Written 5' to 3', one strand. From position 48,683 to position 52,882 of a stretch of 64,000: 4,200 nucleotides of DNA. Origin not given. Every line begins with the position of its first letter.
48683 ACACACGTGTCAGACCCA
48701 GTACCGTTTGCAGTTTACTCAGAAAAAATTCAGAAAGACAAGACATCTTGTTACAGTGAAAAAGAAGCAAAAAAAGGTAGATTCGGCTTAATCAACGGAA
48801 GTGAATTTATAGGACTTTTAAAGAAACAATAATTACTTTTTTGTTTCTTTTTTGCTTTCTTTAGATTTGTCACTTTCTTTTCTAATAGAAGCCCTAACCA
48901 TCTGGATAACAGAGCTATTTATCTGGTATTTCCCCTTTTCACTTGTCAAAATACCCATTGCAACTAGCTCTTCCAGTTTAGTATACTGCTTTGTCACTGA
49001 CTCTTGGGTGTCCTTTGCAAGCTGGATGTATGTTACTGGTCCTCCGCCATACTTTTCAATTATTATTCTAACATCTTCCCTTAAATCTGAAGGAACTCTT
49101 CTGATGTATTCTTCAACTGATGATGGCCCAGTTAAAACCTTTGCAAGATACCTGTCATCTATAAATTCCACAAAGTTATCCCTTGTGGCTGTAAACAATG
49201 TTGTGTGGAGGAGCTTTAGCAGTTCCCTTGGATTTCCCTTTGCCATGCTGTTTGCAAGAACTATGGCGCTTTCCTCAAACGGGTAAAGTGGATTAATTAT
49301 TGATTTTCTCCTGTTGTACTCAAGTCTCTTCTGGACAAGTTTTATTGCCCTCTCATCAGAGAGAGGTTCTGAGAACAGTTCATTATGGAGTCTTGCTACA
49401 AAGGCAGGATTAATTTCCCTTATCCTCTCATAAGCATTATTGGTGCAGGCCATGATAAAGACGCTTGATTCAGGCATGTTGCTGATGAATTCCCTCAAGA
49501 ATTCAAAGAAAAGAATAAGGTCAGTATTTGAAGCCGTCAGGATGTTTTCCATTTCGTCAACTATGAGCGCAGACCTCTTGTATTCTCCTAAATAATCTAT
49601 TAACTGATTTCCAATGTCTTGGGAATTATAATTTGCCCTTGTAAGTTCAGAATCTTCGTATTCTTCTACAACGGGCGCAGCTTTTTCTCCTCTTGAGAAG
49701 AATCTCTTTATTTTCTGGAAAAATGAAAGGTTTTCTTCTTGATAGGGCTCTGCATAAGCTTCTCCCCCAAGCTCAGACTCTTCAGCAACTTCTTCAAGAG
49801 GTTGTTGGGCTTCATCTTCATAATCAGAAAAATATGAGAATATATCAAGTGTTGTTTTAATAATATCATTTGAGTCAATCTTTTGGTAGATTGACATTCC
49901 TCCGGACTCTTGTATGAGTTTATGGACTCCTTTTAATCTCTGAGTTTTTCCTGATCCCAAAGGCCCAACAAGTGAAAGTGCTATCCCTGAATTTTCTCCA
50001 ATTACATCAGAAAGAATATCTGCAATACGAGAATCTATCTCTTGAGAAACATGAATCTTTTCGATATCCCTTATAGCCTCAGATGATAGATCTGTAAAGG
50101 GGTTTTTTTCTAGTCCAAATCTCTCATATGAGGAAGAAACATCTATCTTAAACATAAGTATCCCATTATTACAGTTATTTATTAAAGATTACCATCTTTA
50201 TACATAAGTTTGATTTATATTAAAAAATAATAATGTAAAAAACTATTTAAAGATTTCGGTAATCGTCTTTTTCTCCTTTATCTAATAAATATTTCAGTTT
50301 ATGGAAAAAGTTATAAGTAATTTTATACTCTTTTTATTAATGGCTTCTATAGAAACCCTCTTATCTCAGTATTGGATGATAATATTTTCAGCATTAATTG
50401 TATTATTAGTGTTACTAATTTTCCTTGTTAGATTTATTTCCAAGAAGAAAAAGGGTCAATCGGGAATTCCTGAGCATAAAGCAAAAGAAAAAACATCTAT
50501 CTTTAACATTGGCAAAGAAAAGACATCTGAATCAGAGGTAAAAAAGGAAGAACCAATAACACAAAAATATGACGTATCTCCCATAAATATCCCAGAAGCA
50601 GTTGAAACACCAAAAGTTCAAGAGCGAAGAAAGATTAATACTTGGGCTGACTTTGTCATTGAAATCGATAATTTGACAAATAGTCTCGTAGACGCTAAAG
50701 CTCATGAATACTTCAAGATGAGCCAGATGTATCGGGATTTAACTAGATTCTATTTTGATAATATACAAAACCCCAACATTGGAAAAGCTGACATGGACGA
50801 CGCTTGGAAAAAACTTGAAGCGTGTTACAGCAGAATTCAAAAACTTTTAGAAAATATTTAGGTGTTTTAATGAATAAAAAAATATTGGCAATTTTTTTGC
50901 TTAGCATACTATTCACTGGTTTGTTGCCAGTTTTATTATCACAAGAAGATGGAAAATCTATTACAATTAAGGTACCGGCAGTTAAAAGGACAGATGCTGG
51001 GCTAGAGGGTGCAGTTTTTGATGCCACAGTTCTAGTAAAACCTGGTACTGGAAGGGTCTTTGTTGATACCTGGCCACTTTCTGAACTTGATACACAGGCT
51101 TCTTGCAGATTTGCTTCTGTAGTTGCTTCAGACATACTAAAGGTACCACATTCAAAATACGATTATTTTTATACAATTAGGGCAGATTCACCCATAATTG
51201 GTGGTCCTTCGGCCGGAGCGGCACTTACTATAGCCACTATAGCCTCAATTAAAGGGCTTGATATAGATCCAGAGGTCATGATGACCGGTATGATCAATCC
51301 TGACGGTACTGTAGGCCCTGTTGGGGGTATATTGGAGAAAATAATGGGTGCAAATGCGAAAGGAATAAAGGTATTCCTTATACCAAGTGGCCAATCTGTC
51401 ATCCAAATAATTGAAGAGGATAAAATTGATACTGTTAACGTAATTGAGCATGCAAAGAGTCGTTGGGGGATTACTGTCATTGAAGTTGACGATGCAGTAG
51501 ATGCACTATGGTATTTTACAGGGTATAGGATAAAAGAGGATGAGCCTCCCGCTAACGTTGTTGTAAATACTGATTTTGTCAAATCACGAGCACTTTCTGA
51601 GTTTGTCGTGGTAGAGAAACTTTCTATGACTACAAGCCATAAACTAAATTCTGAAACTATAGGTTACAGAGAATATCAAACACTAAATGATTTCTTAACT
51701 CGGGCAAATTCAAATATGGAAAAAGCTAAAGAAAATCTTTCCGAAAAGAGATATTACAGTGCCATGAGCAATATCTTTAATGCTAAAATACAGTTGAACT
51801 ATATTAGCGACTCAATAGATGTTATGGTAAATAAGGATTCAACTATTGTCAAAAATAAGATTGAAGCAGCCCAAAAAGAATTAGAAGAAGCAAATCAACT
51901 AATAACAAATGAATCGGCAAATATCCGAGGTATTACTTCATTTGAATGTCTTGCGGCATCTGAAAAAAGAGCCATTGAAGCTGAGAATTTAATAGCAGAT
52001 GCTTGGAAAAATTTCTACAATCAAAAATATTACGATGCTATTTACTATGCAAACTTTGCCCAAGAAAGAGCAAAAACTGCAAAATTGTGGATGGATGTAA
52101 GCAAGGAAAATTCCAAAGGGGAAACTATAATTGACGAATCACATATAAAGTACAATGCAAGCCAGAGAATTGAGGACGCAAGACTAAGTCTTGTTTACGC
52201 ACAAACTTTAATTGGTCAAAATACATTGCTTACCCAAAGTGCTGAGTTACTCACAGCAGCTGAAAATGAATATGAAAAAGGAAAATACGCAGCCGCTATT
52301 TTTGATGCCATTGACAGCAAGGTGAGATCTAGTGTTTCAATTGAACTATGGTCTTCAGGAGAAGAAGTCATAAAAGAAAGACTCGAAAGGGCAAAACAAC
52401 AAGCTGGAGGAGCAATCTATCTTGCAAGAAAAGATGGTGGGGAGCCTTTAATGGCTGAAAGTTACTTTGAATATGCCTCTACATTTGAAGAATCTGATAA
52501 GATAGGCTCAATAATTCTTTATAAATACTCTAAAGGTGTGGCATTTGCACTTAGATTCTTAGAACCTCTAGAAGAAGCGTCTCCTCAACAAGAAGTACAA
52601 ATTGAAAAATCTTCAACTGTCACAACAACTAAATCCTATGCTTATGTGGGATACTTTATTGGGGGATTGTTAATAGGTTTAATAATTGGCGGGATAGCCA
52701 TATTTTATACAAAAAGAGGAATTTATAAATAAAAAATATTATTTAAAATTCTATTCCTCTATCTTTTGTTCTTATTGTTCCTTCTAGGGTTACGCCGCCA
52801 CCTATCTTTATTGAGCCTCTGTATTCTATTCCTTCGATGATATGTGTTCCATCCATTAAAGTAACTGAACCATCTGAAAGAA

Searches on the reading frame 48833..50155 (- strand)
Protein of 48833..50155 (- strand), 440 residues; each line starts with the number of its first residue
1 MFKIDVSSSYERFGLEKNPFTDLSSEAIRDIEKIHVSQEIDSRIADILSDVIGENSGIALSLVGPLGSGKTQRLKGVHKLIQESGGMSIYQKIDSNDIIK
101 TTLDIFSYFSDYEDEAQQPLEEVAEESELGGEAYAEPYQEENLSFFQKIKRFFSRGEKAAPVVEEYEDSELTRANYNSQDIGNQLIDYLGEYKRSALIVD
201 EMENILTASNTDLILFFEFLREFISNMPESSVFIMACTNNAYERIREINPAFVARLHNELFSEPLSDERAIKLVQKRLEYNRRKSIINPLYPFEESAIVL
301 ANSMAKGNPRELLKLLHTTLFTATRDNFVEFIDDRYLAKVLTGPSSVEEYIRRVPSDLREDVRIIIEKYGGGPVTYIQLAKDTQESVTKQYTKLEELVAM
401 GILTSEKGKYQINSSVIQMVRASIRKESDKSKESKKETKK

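Call 99: search_protein_families(library=pfam, proteins=[window:48833-50155:-], max_evalue=0.01)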
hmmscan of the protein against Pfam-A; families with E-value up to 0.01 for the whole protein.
window:48833-50155:- (440 aa): 3 families
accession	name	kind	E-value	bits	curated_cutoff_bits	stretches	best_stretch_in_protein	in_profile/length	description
PF13401.12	AAA_22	-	2.8e-06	28.1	27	1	60-225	8-109/130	AAA domain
PF13191.12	AAA_16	-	4.8e-05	24.4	32.6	1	44-163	12-135/167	AAA ATPase domain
PF00004.35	AAA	-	0.0036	18.2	21.2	0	184-260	48-127/131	ATPase family associated with various cellular activities (AAA)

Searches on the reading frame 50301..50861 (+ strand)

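Call 99: search_protein_families(library=pfam, proteins=[window:50301-50861:+], max_evalue=0.01)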
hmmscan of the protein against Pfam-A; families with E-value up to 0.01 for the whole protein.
window:50301-50861:+ (186 aa): 1 family
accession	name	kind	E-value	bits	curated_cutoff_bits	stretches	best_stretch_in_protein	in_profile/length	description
PF07672.19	MFS_Mycoplasma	-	0.0038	17.1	24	1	7-75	50-121/297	Mycoplasma MFS transporter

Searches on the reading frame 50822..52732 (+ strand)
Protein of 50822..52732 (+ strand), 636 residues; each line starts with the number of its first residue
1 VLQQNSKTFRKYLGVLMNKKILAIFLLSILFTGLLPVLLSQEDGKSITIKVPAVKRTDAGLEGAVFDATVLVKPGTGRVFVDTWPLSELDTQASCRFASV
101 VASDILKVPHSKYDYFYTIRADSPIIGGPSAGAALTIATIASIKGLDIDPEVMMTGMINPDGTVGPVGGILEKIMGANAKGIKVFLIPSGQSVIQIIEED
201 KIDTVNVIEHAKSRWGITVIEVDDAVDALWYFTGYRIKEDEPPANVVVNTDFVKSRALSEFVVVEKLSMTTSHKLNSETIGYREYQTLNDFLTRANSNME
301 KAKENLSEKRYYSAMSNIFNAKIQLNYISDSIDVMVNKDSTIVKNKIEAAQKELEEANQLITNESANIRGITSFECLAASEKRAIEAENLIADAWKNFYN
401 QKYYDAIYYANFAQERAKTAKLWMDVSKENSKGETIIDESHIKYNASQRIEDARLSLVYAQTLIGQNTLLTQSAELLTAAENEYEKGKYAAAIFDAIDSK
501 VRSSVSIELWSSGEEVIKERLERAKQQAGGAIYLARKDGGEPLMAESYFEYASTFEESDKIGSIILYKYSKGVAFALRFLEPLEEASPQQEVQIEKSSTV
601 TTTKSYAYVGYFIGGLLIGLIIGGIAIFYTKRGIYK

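Call 99: search_protein_families(library=pfam, proteins=[window:50822-52732:+], max_evalue=0.01)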
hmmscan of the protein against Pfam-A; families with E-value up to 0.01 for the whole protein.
window:50822-52732:+ (636 aa): 1 family
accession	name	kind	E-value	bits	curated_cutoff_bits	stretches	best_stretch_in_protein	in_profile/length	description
PF05362.19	Lon_C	-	7.5e-12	45.7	21.1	1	128-190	109-171/205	Lon protease (S16) C-terminal proteolytic domain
